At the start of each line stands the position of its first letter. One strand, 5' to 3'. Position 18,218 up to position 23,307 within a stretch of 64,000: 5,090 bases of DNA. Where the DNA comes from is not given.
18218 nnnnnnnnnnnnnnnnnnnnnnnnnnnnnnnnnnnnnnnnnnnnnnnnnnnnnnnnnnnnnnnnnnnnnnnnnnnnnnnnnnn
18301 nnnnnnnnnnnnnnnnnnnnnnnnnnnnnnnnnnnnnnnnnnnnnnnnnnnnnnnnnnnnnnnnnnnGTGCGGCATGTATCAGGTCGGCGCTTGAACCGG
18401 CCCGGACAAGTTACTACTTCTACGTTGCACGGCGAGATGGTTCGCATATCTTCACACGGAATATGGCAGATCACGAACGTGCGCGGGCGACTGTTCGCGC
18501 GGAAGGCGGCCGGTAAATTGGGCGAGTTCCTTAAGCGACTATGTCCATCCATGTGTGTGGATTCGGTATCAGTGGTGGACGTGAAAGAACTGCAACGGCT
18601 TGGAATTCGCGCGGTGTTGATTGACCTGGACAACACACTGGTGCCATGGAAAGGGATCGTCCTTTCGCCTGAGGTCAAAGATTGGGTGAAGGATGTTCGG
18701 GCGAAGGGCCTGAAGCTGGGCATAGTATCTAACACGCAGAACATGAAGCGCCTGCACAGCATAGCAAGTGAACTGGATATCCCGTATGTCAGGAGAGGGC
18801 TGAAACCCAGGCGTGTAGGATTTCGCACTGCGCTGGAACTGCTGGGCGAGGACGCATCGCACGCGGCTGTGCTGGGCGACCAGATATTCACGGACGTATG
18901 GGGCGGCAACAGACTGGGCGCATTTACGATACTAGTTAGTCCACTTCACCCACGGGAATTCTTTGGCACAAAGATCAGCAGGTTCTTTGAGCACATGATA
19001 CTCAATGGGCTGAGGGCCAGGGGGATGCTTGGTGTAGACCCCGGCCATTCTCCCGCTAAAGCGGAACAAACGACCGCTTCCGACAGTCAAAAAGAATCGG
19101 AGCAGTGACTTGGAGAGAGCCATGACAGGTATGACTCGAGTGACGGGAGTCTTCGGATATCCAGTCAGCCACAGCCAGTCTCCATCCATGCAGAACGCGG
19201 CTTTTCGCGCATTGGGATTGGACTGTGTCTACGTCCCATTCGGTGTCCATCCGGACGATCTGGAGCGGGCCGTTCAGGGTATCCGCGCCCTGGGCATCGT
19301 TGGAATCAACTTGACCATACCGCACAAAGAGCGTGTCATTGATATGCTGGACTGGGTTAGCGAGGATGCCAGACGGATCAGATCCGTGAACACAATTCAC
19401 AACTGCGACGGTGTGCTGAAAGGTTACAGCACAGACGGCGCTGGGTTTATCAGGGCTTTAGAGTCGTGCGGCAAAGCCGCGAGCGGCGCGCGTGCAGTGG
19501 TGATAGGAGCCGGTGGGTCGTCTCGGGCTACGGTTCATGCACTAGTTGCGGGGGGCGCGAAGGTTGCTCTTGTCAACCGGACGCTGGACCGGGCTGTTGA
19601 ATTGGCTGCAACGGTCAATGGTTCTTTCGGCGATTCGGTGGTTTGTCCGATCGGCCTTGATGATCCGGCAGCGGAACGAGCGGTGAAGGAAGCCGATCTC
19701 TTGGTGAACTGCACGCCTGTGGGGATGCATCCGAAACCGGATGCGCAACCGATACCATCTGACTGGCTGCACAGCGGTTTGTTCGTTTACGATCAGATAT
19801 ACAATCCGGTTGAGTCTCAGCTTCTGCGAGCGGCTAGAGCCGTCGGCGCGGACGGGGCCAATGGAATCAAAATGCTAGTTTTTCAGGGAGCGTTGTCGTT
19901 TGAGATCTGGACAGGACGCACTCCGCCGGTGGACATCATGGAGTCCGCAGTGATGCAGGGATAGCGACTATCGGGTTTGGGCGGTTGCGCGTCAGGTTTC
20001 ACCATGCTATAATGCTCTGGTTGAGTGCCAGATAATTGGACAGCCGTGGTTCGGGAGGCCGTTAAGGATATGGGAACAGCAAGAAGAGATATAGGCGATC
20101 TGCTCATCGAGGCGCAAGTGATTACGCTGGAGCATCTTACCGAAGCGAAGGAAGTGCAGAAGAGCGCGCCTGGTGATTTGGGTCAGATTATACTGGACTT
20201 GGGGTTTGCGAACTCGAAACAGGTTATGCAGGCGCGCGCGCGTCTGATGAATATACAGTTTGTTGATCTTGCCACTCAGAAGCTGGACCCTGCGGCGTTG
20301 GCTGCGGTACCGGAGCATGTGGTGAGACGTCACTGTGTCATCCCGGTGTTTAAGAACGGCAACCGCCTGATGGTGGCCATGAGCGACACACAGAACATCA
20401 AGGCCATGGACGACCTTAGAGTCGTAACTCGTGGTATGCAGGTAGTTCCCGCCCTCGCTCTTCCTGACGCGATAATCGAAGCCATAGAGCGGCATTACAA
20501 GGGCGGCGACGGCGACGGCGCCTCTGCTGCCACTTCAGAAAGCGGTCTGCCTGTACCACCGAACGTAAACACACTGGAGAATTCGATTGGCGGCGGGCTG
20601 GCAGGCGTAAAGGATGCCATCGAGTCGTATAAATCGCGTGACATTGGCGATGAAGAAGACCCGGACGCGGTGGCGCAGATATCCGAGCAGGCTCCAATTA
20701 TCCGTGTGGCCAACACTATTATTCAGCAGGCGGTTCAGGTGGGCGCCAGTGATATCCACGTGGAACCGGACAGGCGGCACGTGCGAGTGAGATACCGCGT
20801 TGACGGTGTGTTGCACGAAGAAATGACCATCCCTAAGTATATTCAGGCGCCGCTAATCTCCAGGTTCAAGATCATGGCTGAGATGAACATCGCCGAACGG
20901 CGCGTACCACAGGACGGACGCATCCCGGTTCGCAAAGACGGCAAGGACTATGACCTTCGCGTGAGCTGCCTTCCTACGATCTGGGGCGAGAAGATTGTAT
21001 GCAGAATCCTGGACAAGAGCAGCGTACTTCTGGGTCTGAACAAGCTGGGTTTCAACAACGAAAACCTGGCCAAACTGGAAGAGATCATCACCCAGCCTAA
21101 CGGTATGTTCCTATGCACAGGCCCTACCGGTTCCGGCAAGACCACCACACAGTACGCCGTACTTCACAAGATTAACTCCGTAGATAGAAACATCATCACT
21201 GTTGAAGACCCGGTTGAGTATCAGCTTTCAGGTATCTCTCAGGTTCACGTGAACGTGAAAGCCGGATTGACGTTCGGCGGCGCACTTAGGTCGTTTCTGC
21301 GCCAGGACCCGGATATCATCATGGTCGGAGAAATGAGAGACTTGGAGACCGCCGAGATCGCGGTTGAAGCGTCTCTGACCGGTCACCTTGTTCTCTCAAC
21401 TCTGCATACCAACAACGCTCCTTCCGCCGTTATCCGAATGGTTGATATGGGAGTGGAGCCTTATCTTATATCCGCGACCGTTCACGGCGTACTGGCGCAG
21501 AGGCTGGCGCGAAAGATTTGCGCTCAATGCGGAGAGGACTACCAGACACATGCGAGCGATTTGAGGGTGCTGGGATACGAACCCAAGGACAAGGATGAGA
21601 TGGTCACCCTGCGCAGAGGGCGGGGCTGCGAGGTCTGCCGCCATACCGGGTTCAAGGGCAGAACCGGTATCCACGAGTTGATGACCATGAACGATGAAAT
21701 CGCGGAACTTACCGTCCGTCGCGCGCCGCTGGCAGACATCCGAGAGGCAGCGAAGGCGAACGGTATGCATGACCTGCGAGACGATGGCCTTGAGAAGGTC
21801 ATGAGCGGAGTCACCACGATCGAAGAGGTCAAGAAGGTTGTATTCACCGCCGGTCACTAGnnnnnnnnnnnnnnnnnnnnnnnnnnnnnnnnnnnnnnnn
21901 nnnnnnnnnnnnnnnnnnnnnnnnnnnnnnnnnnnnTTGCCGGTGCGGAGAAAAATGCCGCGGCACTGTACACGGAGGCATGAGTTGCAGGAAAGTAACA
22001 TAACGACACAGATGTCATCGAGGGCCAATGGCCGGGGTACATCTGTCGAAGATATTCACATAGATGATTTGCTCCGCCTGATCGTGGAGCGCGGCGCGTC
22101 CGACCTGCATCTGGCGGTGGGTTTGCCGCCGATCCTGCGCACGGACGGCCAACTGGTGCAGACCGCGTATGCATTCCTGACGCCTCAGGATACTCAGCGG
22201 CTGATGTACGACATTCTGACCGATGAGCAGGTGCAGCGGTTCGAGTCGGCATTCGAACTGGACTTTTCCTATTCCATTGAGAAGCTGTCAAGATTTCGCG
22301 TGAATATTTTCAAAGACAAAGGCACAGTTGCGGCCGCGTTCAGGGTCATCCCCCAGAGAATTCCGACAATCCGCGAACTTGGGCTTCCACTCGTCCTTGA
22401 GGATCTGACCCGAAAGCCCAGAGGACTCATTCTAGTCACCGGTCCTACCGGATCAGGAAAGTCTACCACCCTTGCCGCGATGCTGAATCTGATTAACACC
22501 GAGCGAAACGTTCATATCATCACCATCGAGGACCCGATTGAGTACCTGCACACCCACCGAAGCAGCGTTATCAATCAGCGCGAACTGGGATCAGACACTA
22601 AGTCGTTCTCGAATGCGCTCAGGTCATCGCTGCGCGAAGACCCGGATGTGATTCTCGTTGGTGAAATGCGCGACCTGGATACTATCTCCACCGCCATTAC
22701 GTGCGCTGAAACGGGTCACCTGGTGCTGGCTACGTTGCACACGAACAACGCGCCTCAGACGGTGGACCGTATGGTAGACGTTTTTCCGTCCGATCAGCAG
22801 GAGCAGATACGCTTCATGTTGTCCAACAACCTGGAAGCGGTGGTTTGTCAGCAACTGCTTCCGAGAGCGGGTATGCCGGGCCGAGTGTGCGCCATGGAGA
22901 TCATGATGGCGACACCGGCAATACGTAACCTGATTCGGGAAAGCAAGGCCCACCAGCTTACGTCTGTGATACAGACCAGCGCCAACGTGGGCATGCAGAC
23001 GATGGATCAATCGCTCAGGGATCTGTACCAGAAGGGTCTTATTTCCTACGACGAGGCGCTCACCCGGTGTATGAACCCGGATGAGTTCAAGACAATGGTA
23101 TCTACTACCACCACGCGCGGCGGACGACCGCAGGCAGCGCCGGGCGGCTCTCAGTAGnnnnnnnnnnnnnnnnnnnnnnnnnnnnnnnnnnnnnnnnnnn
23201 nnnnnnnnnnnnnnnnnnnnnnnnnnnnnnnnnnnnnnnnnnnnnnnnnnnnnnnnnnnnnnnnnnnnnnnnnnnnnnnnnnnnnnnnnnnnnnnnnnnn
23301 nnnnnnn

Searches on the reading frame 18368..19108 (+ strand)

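Call 51: search_protein_families(library=pfam, proteins=[window:18368-19108:+], max_evalue=0.0001)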
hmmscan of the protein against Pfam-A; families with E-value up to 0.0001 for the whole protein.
window:18368-19108:+ (246 aa): 4 families
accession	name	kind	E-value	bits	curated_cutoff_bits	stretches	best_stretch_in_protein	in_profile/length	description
PF00702.32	Hydrolase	-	1.4e-08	35.8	26.4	1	81-184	81-191/191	haloacid dehalogenase-like hydrolase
PF09419.16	PGP_phosphatase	-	4.5e-08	33.3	20.4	1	57-190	16-163/168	Mitochondrial PGP phosphatase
PF13242.12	Hydrolase_like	-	1.7e-07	31.5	22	1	146-190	4-48/75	HAD-hyrolase-like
PF13419.12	HAD_2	-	8.8e-05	23.1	23.8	0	95-190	76-178/178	Haloacid dehalogenase-like hydrolase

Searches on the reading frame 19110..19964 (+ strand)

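Call 51: search_protein_families(library=pfam, proteins=[window:19110-19964:+], max_evalue=0.0001)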
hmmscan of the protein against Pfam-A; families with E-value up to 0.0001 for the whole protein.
window:19110-19964:+ (284 aa): 4 families
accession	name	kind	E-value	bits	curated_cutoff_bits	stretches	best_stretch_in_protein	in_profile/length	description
PF08501.16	Shikimate_dh_N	-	1.1e-28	99.7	27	1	14-96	1-83/83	Shikimate dehydrogenase substrate binding domain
PF18317.6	SDH_C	-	2.8e-14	53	25.8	1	252-282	1-31/31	Shikimate 5'-dehydrogenase C-terminal domain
PF01488.26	Shikimate_DH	-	7.7e-08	33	24.3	1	123-172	9-59/138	Shikimate / quinate 5-dehydrogenase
PF03435.24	Sacchrp_dh_NADP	-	5.4e-05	24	25.1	0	130-203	2-77/129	Saccharopine dehydrogenase NADP binding domain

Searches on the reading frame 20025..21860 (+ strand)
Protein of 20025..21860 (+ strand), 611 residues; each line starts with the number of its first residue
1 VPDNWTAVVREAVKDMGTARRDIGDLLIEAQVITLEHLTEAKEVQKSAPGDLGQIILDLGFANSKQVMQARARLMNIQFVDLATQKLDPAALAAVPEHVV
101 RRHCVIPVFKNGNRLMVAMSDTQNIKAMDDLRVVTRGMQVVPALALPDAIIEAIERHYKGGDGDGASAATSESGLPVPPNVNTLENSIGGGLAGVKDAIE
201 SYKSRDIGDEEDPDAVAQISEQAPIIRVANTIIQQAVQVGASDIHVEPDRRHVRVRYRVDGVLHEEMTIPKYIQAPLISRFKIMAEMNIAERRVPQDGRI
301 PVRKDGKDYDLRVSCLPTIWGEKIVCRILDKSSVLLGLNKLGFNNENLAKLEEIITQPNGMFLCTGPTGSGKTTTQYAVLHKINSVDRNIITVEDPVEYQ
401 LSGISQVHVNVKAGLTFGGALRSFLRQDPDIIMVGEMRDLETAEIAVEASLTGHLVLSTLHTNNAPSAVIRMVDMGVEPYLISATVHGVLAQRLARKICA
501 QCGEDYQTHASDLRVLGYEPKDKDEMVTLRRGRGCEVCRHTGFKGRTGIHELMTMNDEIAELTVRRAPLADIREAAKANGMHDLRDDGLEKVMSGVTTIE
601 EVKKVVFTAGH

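Call 6: search_protein_families(library=pfam, proteins=[window:20025-21860:+], max_evalue=0.01)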
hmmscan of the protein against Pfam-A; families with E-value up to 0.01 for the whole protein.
window:20025-21860:+ (611 aa): 3 families
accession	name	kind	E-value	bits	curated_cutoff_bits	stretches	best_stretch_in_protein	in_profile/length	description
PF00437.27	T2SSE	-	3.1e-136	454.3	24.9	1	220-603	3-369/370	Type II/IV secretion system protein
PF05157.20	MshEN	-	5.6e-19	68.4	23.1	1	76-162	2-88/90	MshEN domain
PF13401.12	AAA_22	-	0.002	18.9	27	1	358-400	4-46/130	AAA domain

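Call 79: search_protein_families(library=ncbifam, proteins=[window:20025-21860:+], max_evalue=0.00001)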
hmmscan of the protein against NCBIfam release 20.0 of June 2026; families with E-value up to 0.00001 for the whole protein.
window:20025-21860:+ (611 aa): 20 families
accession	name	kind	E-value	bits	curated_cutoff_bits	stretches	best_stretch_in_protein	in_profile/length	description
TIGR02538.1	type_IV_pilB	equivalog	1.8e-186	621.1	675.65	1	23-606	2-562/564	type IV-A pilus assembly ATPase PilB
TIGR02533.1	type_II_gspE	equivalog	2.9e-177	590.2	630.25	1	205-605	89-485/486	type II secretion system ATPase GspE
NF053534.1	T4PilAsmATPsTfpB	equivalog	4.9e-136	454.5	850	1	206-606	187-582/584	type IV pilus assembly ATPase TfpB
NF007755.0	PRK10436.1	equivalog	4.5e-130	434.4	617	1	98-606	12-459/465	type II secretion system protein GspE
NF041000.1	ATPase_ComGA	equivalog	1.6e-76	256.8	300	1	231-495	2-265/267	competence type IV pilus ATPase ComGA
TIGR01420.1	pilT_fam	subfamily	5e-49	167.4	319.1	1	230-497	3-270/343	PilT/PilU family type 4a pilus ATPase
TIGR02525.1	plasmid_TraJ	equivalog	3e-25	89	368.3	1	353-475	143-272/372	plasmid transfer ATPase TraJ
TIGR02524.1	dot_icm_DotB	equivalog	3.8e-18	65.8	463.3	1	353-474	128-258/358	Dot/Icm type IV secretion system ATPase DotB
TIGR02782.1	TrbB_P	equivalog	2.8e-15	56.4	304.55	1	362-474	139-254/303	P-type conjugative transfer ATPase TrbB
TIGR02788.1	VirB11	equivalog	3.7e-14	52.5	249.95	1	363-476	148-266/308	P-type DNA transfer ATPase VirB11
NF058587.1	archaellum_moto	equivalog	2e-13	50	550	1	359-473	276-394/527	archaellum flagellar ATPase motor FlaI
TIGR03819.1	heli_sec_ATPase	hypoth_equivalog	2.6e-12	46.6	373.15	1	324-493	142-318/340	TadA family conjugal transfer-associated ATPase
NF010407.0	PRK13833.1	subfamily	4.6e-12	46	499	1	363-476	148-263/323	conjugal transfer protein TrbB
NF010469.0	PRK13894.1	subfamily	5.5e-11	42.4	508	1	353-473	144-265/320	conjugal transfer ATPase TrbB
NF008411.1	PRK11234.1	equivalog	2e-10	39.7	1170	1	20-124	480-584/723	cyclic di-3',5'-guanylate-activated glycosyltransferase NfrB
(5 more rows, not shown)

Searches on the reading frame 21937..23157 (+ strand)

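Call 6: search_protein_families(library=pfam, proteins=[window:21937-23157:+], max_evalue=0.01)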
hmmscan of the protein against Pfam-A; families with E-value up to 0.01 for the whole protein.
window:21937-23157:+ (406 aa): 17 families
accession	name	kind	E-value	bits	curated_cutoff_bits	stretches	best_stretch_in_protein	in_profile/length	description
PF00437.27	T2SSE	-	6.5e-50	170.3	24.9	1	43-335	13-332/370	Type II/IV secretion system protein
PF13401.12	AAA_22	-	7.3e-06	26.8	27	1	160-212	3-55/130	AAA domain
PF13555.12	AAA_29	-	1.7e-05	24.9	27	1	158-190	18-50/61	P-loop containing region of AAA domain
PF13191.12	AAA_16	-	2.8e-05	25.1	32.6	1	159-254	22-124/167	AAA ATPase domain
PF25199.1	nSTAND_NTPase5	-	6.7e-05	23.2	34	1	153-205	33-84/145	Novel STAND NTPase 5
PF01935.23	DUF87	-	0.00059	20.4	23.2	1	166-206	27-67/220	Helicase HerA, central domain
PF13604.12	AAA_30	-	0.00067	19.9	27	1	154-195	10-50/191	AAA domain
PF13476.12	AAA_23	-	0.002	19.2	27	1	162-182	19-39/201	AAA domain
PF00265.24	TK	-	0.0029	17.9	20.6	1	164-269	3-113/176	Thymidine kinase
PF00005.33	ABC_tran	-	0.0038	18.3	25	1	161-221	10-74/137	ABC transporter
PF03215.21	Rad17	-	0.0048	17.3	23.8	1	155-202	38-87/186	Rad17 P-loop domain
PF20720.3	nSTAND3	-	0.0049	17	27.2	0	162-202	17-56/155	Novel STAND NTPase 3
PF07728.20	AAA_5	-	0.0052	17.2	22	0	165-267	2-100/139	AAA domain (dynein-related subfamily)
PF06414.18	Zeta_toxin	-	0.0074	16.2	22.3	0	163-214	17-67/199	Zeta toxin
PF01637.24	ATPase_2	-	0.0078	16.5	33.2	0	146-197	4-54/225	ATPase domain predominantly from Archaea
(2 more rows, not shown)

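Call 79: search_protein_families(library=ncbifam, proteins=[window:21937-23157:+], max_evalue=0.00001)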
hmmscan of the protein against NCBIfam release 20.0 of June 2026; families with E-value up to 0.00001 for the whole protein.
window:21937-23157:+ (406 aa): 17 families
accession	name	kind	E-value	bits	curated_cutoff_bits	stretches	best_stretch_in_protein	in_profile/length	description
TIGR01420.1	pilT_fam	subfamily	2.4e-151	503.8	319.1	1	42-383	2-343/343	PilT/PilU family type 4a pilus ATPase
TIGR02525.1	plasmid_TraJ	equivalog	4.2e-49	167.5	368.3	1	54-374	24-363/372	plasmid transfer ATPase TraJ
TIGR02538.1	type_IV_pilB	equivalog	6.8e-47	160.3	675.65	1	158-282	312-432/564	type IV-A pilus assembly ATPase PilB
TIGR02533.1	type_II_gspE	equivalog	7.4e-46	156.8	630.25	1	154-308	235-379/486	type II secretion system ATPase GspE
NF007755.0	PRK10436.1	equivalog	1.1e-40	139.7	617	1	19-309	67-356/465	type II secretion system protein GspE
TIGR02524.1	dot_icm_DotB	equivalog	1.4e-40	139.6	463.3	1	39-370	3-346/358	Dot/Icm type IV secretion system ATPase DotB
NF053534.1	T4PilAsmATPsTfpB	equivalog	4.3e-39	134.4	850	1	155-282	329-452/584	type IV pilus assembly ATPase TfpB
NF041000.1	ATPase_ComGA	equivalog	2.7e-37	128.2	300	1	154-309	120-266/267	competence type IV pilus ATPase ComGA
NF058587.1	archaellum_moto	equivalog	9.1e-17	61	550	1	165-280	278-394/527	archaellum flagellar ATPase motor FlaI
TIGR02782.1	TrbB_P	equivalog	4.1e-16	59.1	304.55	1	164-304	138-277/303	P-type conjugative transfer ATPase TrbB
TIGR02788.1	VirB11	equivalog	3.3e-15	55.9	249.95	1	164-287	146-270/308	P-type DNA transfer ATPase VirB11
TIGR03819.1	heli_sec_ATPase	hypoth_equivalog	2.8e-13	49.8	373.15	1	154-276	171-294/340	TadA family conjugal transfer-associated ATPase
NF010469.0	PRK13894.1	subfamily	1.7e-11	44.1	508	1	164-285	151-270/320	conjugal transfer ATPase TrbB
NF053672.1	bindosome_BasE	exception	2.1e-11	43.3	1000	1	165-292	273-401/512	bindosome assembly system ATPase subunit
NF010425.0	PRK13851.1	equivalog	2.7e-11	42.9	461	1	163-286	163-287/344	type IV secretion system protein VirB11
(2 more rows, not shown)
